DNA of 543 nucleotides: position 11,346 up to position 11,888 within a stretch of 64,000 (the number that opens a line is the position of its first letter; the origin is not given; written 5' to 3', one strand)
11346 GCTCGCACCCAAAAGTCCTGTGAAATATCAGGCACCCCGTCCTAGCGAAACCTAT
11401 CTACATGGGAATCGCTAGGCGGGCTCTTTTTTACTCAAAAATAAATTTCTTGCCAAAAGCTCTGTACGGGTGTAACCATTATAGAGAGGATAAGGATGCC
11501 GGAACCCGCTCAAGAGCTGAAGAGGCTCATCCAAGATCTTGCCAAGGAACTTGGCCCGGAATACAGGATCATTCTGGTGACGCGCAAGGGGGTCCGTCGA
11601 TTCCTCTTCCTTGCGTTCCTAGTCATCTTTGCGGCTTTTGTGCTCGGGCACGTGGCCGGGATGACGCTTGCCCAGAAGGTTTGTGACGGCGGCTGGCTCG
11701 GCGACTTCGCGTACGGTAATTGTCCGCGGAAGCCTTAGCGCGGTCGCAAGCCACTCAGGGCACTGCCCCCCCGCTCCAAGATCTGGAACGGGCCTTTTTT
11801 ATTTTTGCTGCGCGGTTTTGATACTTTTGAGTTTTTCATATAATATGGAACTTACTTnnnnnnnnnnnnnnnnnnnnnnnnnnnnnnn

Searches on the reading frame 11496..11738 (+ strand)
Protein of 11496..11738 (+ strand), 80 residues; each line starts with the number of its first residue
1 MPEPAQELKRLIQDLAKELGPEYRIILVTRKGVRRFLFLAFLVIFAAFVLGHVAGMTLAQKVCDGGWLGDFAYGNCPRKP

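Call 15: search_protein_families(library=phrogs, proteins=[window:11496-11738:+], max_evalue=0.01)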
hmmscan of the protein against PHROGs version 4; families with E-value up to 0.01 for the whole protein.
window:11496-11738:+ (80 aa): 0 families

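Call 21: search_protein_families(library=pfam, proteins=[window:11496-11738:+], max_evalue=0.1)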
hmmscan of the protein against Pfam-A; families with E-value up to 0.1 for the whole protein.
window:11496-11738:+ (80 aa): 0 families

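Call 36: search_protein_families(library=padloc, proteins=[window:11496-11738:+], max_evalue=0.1)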
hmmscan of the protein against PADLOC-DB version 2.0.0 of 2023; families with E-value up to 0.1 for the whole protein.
window:11496-11738:+ (80 aa): 0 families

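Call 37: search_protein_families(library=ncbifam, proteins=[window:11496-11738:+], max_evalue=0.1)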
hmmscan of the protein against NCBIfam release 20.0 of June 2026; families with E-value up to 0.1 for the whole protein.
window:11496-11738:+ (80 aa): 1 family
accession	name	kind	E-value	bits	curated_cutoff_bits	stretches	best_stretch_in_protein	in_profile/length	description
NF010231.0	PRK13682.2-1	equivalog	0.036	14.3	82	1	32-62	29-56/57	hypothetical protein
